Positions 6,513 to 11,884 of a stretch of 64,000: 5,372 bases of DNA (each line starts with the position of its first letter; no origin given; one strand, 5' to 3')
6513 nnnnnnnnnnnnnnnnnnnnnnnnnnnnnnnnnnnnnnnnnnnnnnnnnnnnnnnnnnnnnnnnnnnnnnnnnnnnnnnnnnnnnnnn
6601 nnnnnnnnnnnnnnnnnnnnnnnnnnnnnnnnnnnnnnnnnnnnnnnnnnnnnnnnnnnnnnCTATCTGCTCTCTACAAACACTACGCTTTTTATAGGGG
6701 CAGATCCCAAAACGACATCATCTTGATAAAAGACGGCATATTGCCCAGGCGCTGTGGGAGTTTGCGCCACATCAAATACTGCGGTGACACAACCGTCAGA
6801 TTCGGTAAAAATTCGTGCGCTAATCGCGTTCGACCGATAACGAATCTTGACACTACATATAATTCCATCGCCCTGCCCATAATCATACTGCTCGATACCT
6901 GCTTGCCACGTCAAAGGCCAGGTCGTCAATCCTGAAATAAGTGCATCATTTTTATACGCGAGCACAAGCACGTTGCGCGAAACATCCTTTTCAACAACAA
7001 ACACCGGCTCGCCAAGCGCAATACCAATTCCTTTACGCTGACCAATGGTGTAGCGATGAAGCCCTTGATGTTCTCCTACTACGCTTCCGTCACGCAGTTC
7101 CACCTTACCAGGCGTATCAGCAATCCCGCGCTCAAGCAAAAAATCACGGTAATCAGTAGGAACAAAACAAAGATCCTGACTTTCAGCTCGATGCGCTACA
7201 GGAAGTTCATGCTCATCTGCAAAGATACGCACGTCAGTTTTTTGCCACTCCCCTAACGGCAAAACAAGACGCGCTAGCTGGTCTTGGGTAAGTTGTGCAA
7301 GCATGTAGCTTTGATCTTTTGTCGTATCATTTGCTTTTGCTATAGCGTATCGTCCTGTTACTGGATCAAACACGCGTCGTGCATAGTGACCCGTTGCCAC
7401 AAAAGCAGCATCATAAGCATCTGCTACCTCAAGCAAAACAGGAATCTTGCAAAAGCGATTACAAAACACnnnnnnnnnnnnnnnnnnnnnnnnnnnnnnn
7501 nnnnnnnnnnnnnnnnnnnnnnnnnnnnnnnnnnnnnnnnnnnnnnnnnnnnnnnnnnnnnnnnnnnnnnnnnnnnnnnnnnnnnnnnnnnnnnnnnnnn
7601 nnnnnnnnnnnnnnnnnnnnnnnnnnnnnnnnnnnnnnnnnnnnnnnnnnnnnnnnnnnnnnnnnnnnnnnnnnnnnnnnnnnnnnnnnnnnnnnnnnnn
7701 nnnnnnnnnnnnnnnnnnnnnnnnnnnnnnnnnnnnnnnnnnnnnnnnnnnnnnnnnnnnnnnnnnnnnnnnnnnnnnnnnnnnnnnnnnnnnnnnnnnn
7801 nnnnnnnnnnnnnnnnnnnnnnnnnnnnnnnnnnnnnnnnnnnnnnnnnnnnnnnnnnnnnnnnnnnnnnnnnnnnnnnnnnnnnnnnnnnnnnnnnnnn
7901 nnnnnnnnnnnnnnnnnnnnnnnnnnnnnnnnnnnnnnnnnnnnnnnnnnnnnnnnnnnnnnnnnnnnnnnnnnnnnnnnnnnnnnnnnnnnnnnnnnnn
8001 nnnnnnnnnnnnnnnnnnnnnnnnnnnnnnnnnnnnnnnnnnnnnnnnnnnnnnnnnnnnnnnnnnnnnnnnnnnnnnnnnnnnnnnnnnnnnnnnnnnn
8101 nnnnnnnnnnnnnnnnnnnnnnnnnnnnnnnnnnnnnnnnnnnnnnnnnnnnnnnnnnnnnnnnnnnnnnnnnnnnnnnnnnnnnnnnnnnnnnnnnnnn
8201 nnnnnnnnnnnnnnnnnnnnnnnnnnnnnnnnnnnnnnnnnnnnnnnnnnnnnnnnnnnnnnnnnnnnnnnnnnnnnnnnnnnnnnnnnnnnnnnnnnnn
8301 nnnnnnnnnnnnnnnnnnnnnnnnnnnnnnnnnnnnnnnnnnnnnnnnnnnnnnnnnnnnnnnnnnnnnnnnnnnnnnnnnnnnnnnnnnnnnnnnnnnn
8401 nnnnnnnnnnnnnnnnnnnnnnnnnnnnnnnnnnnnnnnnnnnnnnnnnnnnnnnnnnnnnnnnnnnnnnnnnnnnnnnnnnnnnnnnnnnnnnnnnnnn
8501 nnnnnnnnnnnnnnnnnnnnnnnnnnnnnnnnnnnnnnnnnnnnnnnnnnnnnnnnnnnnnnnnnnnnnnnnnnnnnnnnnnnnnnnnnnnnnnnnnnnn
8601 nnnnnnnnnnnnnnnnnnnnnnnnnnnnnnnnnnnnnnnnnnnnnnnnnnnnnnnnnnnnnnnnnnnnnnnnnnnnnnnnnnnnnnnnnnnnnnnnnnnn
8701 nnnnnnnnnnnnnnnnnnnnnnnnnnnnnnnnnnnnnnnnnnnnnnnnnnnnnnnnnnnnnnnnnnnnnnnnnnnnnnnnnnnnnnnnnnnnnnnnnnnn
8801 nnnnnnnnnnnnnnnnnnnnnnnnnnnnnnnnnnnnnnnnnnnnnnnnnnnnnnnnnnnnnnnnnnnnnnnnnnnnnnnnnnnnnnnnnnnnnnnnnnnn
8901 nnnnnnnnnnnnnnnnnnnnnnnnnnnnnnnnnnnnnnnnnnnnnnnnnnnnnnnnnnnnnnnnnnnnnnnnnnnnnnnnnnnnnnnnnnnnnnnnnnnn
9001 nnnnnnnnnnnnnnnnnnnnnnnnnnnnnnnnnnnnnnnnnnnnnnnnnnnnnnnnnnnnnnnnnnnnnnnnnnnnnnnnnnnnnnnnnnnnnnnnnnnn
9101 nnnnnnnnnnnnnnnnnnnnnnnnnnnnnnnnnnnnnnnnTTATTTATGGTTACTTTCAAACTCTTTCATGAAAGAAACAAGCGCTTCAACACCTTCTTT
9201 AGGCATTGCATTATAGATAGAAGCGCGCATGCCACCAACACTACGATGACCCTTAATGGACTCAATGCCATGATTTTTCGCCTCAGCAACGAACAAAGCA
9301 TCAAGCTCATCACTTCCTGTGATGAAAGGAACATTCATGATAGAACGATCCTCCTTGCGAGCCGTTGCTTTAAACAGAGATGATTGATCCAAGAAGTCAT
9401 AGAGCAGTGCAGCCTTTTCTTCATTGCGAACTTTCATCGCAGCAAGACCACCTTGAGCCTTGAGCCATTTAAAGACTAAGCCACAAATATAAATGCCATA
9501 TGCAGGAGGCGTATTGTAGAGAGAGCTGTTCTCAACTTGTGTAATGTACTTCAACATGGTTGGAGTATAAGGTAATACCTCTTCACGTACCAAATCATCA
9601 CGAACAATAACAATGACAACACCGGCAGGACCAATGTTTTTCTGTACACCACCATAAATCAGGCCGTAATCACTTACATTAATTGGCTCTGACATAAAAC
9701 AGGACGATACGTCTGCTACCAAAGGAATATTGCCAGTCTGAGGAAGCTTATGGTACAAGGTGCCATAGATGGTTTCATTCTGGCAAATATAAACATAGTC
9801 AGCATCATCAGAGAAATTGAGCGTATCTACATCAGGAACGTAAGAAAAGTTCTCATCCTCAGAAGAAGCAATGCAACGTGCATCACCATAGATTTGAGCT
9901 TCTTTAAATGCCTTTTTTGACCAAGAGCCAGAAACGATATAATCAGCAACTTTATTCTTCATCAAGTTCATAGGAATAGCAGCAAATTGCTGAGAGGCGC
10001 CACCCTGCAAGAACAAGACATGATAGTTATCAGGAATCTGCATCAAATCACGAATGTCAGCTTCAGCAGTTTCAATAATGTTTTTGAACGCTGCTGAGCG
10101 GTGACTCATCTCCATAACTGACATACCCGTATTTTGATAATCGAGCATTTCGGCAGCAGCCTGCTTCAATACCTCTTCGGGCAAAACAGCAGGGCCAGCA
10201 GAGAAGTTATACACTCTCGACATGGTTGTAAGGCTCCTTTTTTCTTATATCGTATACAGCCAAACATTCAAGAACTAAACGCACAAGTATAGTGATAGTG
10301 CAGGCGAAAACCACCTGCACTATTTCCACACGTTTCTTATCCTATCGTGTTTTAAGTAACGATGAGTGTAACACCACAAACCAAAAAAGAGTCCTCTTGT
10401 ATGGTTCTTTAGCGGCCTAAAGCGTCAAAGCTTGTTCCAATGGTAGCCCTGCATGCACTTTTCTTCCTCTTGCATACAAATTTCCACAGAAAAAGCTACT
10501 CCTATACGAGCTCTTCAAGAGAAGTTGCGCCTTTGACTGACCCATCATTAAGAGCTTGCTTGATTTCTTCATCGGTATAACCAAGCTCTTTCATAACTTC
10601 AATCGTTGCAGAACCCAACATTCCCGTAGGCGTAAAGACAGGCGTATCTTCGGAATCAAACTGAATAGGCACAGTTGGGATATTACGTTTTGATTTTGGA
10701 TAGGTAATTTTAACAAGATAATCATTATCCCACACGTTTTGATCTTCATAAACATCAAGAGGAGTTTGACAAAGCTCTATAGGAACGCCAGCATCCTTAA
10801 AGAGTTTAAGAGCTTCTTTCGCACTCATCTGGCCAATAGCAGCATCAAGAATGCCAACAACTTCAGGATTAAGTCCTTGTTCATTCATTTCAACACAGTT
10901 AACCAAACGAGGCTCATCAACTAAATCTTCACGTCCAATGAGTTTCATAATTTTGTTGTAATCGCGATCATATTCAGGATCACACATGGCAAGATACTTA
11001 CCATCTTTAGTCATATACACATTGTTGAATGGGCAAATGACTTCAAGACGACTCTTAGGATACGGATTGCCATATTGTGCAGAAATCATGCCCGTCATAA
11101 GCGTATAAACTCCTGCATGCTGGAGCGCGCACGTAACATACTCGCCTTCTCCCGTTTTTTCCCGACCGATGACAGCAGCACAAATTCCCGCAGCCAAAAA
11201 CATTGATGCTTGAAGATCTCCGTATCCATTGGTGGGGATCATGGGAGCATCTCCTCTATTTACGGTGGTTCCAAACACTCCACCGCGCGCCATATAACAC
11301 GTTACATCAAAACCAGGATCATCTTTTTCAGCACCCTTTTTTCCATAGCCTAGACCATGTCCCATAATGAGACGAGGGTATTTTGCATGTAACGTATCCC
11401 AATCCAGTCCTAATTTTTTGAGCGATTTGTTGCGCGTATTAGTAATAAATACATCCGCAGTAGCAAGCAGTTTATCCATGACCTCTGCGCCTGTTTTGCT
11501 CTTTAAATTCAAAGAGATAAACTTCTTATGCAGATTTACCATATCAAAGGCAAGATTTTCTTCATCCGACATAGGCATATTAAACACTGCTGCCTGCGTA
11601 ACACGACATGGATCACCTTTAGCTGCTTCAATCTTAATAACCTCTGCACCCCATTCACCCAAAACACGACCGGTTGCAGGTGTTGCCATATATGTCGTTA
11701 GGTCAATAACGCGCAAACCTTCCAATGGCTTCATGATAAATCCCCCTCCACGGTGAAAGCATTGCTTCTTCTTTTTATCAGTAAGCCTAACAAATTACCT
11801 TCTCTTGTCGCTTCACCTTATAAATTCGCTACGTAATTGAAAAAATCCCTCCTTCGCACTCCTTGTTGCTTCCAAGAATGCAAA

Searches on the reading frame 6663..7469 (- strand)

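Call 58: search_protein_families(library=pfam, proteins=[window:6663-7469:-], max_evalue=0.00001)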
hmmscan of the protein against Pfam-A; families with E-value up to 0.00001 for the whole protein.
window:6663-7469:- (268 aa): 3 families
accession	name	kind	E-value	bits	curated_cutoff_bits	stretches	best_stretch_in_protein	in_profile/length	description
PF03054.22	tRNA_Me_trans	-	6.6e-29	101.5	20.6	1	2-104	99-201/202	tRNA methyl transferase HUP domain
PF20259.3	tRNA_Me_trans_M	-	2.1e-18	66.1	27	1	112-170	4-64/66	tRNA methyl transferase PRC-barrel domain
PF20258.4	tRNA_Me_trans_C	-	2.3e-13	50.7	20.6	1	200-259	18-77/77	Aminomethyltransferase beta-barrel domain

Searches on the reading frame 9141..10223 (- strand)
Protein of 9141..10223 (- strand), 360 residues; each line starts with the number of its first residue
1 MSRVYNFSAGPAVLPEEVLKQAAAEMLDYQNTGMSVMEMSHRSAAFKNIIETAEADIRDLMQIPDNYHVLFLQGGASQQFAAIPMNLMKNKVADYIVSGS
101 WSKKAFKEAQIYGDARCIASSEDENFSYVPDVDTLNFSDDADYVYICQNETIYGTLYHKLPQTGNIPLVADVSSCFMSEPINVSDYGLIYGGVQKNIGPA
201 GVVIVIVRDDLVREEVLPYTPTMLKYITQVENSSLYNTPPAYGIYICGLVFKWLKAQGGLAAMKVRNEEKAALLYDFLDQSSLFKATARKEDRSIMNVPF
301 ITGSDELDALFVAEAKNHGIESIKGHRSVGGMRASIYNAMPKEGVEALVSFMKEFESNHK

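Call 58: search_protein_families(library=pfam, proteins=[window:9141-10223:-], max_evalue=0.00001)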
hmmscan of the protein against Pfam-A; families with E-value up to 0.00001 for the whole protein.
window:9141-10223:- (360 aa): 1 family
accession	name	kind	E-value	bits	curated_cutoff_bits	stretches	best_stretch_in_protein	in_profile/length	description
PF00266.25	Aminotran_5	-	6.5e-46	157.4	21.5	1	4-348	1-371/371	Aminotransferase class-V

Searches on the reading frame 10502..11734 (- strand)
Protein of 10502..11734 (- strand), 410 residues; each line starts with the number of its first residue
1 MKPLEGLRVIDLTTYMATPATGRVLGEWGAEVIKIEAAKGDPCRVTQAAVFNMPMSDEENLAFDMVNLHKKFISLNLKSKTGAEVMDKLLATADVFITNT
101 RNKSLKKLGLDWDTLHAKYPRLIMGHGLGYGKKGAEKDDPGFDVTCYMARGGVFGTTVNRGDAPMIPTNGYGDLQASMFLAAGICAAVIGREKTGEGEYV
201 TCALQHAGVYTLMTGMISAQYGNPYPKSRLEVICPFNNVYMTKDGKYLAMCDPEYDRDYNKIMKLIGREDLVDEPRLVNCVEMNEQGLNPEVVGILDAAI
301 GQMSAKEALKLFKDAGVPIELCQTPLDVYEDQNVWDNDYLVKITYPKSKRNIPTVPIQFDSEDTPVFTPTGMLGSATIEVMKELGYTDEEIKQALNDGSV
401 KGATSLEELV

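Call 58: search_protein_families(library=pfam, proteins=[window:10502-11734:-], max_evalue=0.00001)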
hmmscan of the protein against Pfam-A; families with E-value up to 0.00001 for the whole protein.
window:10502-11734:- (410 aa): 1 family
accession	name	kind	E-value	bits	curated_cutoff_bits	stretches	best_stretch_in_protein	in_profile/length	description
PF02515.22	CoA_transf_3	-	1.8e-81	274.6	23.3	1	4-370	1-359/366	CoA-transferase family III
